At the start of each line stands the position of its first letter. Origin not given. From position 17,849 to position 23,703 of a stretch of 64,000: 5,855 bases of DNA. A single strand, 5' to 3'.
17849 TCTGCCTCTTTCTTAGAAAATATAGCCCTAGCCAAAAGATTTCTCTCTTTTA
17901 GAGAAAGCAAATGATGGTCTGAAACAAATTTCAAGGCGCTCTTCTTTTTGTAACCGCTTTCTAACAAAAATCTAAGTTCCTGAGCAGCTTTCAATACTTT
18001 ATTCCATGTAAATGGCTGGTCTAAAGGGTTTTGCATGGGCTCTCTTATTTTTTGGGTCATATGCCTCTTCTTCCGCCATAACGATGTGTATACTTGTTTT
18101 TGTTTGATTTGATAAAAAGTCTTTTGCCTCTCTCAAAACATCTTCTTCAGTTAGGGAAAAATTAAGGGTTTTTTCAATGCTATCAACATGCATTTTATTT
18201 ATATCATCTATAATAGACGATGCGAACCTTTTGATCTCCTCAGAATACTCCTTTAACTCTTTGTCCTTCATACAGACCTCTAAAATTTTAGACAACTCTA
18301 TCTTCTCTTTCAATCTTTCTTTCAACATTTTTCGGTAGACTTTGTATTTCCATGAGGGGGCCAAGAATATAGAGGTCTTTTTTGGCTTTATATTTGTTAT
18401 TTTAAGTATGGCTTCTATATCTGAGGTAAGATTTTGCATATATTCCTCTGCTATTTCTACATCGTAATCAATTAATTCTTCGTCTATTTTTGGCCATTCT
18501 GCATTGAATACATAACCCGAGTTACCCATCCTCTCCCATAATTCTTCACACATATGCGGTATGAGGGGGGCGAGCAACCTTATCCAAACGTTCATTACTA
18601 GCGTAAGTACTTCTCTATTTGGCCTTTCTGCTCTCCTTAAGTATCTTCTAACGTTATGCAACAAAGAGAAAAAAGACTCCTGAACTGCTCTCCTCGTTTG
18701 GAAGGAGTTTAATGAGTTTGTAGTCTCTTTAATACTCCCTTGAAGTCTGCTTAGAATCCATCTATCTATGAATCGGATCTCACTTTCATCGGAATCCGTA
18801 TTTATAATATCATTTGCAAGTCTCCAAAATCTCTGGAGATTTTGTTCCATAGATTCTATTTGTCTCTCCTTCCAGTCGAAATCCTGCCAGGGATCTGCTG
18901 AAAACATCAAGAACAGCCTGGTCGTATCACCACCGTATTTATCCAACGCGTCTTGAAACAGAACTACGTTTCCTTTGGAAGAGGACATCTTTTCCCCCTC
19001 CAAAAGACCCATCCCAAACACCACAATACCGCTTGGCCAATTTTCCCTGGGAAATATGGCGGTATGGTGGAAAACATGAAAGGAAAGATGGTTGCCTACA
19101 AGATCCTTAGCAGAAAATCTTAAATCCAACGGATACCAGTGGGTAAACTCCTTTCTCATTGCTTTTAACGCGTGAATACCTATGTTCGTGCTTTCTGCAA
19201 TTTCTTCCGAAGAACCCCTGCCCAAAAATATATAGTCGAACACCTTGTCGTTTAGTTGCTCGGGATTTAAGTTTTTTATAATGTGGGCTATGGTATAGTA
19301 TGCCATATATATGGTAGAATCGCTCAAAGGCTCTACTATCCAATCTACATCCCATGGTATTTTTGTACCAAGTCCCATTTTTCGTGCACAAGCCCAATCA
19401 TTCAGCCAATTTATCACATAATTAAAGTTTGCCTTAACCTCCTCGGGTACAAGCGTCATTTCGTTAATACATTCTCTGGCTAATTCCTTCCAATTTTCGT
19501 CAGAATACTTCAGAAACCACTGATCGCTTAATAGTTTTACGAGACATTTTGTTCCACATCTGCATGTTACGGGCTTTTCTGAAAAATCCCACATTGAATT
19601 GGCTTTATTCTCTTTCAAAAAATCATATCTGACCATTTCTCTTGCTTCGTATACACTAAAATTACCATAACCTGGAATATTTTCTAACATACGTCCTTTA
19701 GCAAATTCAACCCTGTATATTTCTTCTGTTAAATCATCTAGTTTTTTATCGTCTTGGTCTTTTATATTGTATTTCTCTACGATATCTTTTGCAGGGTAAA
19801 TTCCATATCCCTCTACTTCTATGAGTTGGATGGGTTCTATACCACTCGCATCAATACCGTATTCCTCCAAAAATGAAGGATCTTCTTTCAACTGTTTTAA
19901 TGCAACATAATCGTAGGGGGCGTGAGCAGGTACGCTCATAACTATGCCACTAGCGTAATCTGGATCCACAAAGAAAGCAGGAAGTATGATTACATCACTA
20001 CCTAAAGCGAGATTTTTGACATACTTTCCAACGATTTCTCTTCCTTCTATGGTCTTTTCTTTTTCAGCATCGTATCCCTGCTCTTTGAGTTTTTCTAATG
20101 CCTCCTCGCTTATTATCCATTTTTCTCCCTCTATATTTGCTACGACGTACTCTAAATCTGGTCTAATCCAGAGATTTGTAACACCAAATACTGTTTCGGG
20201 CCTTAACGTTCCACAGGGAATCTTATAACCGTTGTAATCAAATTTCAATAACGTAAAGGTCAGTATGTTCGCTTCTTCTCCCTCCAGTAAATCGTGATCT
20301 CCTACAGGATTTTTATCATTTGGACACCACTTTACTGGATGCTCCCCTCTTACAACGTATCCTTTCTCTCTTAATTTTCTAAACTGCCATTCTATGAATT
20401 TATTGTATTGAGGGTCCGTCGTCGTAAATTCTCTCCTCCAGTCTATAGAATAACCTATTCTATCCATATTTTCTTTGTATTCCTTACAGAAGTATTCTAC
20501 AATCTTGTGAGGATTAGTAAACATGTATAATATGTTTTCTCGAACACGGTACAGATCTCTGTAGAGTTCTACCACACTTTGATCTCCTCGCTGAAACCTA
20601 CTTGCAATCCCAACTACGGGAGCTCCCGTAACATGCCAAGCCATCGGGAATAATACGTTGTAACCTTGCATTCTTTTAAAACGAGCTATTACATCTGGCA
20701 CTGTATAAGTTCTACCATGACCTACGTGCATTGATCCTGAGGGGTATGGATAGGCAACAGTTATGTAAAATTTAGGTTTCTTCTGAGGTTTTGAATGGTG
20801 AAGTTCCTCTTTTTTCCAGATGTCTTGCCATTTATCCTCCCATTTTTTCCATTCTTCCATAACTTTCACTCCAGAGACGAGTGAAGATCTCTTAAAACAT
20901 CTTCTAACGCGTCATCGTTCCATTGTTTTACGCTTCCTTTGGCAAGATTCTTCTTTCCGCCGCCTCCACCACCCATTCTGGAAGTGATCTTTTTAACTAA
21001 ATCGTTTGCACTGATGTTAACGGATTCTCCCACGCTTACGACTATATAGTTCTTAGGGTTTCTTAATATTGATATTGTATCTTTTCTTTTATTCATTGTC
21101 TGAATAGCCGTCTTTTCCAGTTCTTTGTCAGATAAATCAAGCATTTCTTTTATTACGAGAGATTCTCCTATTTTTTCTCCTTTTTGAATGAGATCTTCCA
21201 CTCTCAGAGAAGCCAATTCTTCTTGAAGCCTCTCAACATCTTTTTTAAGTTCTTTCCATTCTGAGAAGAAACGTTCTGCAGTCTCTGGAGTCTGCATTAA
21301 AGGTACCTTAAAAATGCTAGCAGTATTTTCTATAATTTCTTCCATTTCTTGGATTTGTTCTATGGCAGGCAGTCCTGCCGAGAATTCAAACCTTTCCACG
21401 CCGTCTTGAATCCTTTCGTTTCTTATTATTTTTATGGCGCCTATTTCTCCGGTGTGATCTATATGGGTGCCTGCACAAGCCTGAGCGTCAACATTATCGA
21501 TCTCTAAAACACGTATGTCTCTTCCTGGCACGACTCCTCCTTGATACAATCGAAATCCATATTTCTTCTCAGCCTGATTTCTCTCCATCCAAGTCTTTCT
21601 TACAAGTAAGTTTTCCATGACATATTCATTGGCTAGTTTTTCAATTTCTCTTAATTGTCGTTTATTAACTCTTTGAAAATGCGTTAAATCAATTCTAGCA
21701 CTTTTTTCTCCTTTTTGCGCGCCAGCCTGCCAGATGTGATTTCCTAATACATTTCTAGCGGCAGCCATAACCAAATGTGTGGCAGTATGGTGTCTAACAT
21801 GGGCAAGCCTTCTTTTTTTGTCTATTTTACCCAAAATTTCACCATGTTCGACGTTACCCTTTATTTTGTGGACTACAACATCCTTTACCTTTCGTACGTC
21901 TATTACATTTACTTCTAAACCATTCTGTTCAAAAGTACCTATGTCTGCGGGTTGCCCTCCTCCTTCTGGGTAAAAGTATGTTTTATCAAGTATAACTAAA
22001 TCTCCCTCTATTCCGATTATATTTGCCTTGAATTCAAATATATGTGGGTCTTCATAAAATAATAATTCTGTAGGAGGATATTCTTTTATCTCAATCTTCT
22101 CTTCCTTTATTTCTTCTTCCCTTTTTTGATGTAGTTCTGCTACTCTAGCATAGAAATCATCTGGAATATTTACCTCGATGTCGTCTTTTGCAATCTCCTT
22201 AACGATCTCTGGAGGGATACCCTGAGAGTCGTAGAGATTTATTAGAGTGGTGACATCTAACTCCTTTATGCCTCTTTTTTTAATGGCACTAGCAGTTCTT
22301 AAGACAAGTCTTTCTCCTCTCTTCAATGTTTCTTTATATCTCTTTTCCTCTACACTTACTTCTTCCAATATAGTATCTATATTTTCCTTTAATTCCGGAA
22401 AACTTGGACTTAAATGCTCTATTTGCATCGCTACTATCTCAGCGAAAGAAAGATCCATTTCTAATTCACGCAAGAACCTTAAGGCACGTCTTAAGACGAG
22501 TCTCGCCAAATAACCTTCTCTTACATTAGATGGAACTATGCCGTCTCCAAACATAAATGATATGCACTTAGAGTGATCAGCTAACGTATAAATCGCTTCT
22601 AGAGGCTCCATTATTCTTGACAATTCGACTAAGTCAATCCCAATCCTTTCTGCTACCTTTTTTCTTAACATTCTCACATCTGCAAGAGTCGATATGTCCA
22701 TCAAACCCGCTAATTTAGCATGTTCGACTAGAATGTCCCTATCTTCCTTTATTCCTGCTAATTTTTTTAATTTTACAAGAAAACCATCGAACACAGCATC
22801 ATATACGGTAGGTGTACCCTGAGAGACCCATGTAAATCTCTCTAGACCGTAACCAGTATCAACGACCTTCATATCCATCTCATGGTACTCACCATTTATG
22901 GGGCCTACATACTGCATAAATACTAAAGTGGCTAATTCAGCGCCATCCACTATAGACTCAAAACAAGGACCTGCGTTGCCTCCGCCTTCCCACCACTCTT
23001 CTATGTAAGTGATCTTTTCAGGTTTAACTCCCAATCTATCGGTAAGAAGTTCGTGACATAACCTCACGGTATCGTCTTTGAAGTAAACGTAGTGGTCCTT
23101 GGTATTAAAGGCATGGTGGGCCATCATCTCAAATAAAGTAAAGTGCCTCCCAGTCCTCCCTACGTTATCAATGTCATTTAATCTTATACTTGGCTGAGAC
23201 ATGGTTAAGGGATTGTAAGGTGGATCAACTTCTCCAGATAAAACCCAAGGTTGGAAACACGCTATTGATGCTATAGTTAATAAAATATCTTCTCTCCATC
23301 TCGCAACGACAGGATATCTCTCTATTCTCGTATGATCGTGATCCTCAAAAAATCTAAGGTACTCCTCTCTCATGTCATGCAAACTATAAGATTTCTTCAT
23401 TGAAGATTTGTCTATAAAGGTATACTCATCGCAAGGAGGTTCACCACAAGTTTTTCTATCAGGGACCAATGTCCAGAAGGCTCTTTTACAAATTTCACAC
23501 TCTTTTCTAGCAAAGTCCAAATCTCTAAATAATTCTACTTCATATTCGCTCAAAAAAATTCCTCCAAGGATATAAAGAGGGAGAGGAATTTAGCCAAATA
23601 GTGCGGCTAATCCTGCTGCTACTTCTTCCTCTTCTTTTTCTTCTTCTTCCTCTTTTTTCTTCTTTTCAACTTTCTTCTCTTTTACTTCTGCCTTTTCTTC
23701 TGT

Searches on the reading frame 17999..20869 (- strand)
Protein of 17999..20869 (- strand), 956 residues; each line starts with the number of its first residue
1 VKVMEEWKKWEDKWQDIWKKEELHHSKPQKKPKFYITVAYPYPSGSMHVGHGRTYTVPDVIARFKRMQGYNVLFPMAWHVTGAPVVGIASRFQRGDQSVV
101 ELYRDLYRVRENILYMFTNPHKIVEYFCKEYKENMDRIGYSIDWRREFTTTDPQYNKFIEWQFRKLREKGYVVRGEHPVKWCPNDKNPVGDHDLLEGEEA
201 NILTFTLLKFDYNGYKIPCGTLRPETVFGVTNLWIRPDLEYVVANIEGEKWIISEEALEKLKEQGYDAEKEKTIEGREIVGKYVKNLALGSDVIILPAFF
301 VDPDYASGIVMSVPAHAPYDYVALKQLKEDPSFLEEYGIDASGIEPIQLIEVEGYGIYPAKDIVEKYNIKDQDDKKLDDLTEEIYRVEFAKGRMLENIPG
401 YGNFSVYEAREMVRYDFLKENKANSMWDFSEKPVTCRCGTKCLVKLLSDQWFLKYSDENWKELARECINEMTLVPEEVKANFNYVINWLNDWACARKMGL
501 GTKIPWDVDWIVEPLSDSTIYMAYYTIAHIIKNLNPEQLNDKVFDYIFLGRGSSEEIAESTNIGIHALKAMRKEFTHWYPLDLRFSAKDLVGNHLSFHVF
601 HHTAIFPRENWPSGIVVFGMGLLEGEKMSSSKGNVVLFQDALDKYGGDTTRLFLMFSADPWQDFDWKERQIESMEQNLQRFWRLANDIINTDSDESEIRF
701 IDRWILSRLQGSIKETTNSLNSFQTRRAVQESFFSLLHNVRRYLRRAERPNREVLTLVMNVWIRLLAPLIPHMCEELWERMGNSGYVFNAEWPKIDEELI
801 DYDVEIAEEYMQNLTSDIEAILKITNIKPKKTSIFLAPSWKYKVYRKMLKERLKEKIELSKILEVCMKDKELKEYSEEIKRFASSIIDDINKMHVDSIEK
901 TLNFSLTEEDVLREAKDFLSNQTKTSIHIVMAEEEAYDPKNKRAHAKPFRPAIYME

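Call 29: search_protein_families(library=pfam, proteins=[window:17999-20869:-], max_evalue=0.00001)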
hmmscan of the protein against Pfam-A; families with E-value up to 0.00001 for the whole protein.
window:17999-20869:- (956 aa): 6 families
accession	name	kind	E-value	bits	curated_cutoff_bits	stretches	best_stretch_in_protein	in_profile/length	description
PF00133.28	tRNA-synt_1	-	2e-42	145.9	22.7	1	13-666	1-413/414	tRNA synthetases class I (I, L, M and V)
PF08264.19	Anticodon_1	-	3.3e-26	92.4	25.1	1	702-832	1-143/148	Anticodon-binding domain of tRNA ligase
PF09334.17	tRNA-synt_1g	-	3.3e-23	82.5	20.1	2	571-672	268-372/391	tRNA synthetases class I (M)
PF01406.26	tRNA-synt_1e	-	4.3e-08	33.3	27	0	581-673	208-298/301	tRNA synthetases class I (C) catalytic domain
PF01921.24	tRNA-synt_1f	-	1.1e-06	28.3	27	0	620-689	275-340/360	tRNA synthetases class I (K)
PF13603.12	tRNA-synt_1_2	-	2.4e-06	27.6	25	1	215-321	21-126/185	Leucyl-tRNA synthetase, editing domain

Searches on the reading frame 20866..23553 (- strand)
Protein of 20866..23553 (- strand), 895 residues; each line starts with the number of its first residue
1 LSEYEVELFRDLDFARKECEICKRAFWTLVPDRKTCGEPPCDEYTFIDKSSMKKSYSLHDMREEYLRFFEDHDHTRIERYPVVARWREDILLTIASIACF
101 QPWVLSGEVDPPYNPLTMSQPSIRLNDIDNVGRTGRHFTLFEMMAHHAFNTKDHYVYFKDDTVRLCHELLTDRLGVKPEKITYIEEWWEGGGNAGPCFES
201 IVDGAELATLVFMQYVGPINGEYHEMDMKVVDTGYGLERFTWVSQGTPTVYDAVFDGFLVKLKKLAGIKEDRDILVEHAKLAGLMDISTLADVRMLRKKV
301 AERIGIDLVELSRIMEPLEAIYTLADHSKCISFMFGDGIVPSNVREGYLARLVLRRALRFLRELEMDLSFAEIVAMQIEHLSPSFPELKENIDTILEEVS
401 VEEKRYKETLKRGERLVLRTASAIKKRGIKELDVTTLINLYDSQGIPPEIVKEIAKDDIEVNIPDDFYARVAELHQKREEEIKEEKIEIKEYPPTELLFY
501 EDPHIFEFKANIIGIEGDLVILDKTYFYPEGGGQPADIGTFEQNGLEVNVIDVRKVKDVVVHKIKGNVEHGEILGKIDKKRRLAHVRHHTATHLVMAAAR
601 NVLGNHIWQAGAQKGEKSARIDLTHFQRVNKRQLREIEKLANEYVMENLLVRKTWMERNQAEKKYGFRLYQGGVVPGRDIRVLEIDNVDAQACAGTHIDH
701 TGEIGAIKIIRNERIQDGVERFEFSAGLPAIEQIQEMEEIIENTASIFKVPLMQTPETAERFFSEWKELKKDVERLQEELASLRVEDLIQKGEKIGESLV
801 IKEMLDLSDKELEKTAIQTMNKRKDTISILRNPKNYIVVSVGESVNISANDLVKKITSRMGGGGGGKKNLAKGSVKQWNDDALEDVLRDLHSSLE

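Call 29: search_protein_families(library=pfam, proteins=[window:20866-23553:-], max_evalue=0.00001)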
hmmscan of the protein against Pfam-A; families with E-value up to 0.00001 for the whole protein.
window:20866-23553:- (895 aa): 3 families
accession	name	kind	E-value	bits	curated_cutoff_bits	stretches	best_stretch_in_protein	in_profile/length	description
PF01411.24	tRNA-synt_2c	-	6.6e-137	457.8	30.3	1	60-572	1-542/552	tRNA synthetases class II (A)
PF07973.19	tRNA_SAD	-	1.4e-13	51.1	24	1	680-723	1-44/44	Threonyl and Alanyl tRNA synthetase second additional domain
PF02272.25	DHHA1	-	7.8e-10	39.6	25.9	1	798-891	3-97/102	DHHA1 domain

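Call 30: find_homologous_proteins(query=window:20866-23553:-, max_evalue=1e-50)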
Query window:20866-23553:- (895 aa): 7999 proteins with E <= 1e-50 among 8000 candidates; the best 120 are listed.
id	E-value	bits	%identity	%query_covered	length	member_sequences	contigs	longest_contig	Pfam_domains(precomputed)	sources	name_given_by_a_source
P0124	0.0e+0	2033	100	100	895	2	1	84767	PF01411.25,PF07973.20,PF02272.25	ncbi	-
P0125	0.0e+0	1819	87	100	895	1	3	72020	PF01411.25,PF07973.20,PF02272.25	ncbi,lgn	ncbi:MAG: alanine--tRNA ligase [Candidatus Hydrothermarchaeota archaeon]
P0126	0.0e+0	1018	51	97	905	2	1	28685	PF01411.25,PF07973.20,PF02272.25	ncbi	-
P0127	0.0e+0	1013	50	99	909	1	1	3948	PF01411.25,PF07973.20,PF02272.25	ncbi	-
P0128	1.3e-297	1008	50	97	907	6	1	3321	PF01411.25,PF07973.20,PF02272.25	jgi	-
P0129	1.8e-297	1007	51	99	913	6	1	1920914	PF01411.25,PF07973.20,PF02272.25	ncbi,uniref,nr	ncbi:alanyl-tRNA synthetase [Thermococcus guaymasensis DSM 11113]|uniref:Alanine--tRNA ligase n=1 Ta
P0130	3.4e-297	1006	51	99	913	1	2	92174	PF01411.25,PF07973.20,PF02272.25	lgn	-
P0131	3.4e-297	1006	50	99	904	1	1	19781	PF01411.25,PF07973.20,PF02272.25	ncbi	-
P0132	6.4e-297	1006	50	97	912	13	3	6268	PF01411.25,PF07973.20,PF02272.25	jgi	jgi:alanyl-tRNA synthetase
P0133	1.0e-296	1005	52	99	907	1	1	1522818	PF01411.25,PF07973.20,PF02272.25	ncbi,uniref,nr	ncbi:alanine--tRNA ligase [Thermococcus sp. P6]|uniref:alanine--tRNA ligase n=1 Tax=Thermococcus sp.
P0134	1.2e-296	1005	52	99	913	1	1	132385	PF01411.25,PF07973.20,PF02272.25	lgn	-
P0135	1.4e-296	1004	51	99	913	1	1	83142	PF01411.25,PF07973.20,PF02272.25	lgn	-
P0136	2.1e-296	1004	51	99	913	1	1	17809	PF01411.25,PF07973.20,PF02272.25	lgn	-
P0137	2.5e-296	1004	50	97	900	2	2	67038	PF01411.25,PF07973.20,PF02272.25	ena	-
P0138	3.2e-296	1003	51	97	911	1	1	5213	PF01411.25,PF07973.20,PF02272.25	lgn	-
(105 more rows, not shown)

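Call 41: find_encoding_contigs(protein=P0125, flank=10000, max_places=3)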
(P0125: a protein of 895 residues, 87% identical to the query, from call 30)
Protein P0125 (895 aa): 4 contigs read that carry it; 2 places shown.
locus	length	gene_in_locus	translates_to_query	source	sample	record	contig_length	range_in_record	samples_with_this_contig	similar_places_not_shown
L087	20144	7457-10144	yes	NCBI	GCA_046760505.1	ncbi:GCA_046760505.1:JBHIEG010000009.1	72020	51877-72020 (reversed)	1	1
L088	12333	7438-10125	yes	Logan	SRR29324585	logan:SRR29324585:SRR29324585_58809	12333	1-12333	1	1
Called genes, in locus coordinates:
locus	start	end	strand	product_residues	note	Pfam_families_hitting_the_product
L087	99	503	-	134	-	PF00380:Ribosomal_S9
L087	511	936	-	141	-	PF00572:Ribosomal_L13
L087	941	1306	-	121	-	PF17135:Ribosomal_L18, PF00828:Ribosomal_L27A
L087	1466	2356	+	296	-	PF00294:PfkB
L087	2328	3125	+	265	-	PF04414:tRNA_deacylase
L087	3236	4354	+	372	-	PF00091:Tubulin, PF12327:FtsZ_C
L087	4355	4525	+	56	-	-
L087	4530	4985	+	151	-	PF03439:Spt5-NGN, PF00467:KOW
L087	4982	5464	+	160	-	PF03946:Ribosomal_L11_N, PF00298:Ribosomal_L11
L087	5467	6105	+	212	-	PF00687:Ribosomal_L1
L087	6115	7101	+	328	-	PF00466:Ribosomal_L10, PF17777:RL10P_insert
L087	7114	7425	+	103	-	PF00428:Ribosomal_60s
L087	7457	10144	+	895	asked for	PF01411:tRNA-synt_2c, PF07973:tRNA_SAD, PF02272:DHHA1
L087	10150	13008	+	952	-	PF00133:tRNA-synt_1, PF01406:tRNA-synt_1e (faint), PF01921:tRNA-synt_1f (faint), PF09334:tRNA-synt_1g, PF13603:tRNA-synt_1_2, PF09334:tRNA-synt_1g, PF08264:Anticodon_1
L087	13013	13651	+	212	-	PF04256:DUF434, PF18481:DUF5616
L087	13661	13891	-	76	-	PF01106:NifU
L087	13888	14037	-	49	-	PF08394:Arc_trans_TRASH (weak)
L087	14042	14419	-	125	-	PF01592:NifU_N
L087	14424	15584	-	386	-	PF00155:Aminotran_1_2, PF00266:Aminotran_5, PF01041:DegT_DnrJ_EryC1, PF01212:Beta_elim_lyase (weak)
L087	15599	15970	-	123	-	PF13686:DrsE_2 (weak), PF02635:DsrE, PF13686:DrsE_2 (weak)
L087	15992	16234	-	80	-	PF01206:TusA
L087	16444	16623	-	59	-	PF12797:Fer4_2 (faint), PF12837:Fer4_6 (weak), PF13237:Fer4_10, PF00037:Fer4, PF13459:Fer4_15 (faint), PF12838:Fer4_7, PF13187:Fer4_9, PF00037:Fer4 (weak), +4 more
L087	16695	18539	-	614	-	PF00462:Glutaredoxin, PF02943:FeThRed_B, PF11902:DUF3422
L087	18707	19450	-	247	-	PF01978:TrmB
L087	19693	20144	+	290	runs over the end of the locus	PF13192:Thioredoxin_3, PF04077:DsrH (weak)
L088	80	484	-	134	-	PF00380:Ribosomal_S9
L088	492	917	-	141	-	PF00572:Ribosomal_L13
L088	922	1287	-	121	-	PF17135:Ribosomal_L18, PF00828:Ribosomal_L27A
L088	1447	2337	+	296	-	PF00294:PfkB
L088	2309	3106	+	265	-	PF04414:tRNA_deacylase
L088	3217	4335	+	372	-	PF00091:Tubulin, PF12327:FtsZ_C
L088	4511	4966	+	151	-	PF03439:Spt5-NGN, PF00467:KOW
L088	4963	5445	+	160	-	PF03946:Ribosomal_L11_N, PF00298:Ribosomal_L11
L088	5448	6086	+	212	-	PF00687:Ribosomal_L1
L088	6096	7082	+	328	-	PF00466:Ribosomal_L10, PF17777:RL10P_insert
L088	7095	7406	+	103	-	PF00428:Ribosomal_60s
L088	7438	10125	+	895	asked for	PF01411:tRNA-synt_2c, PF07973:tRNA_SAD, PF02272:DHHA1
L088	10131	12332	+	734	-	?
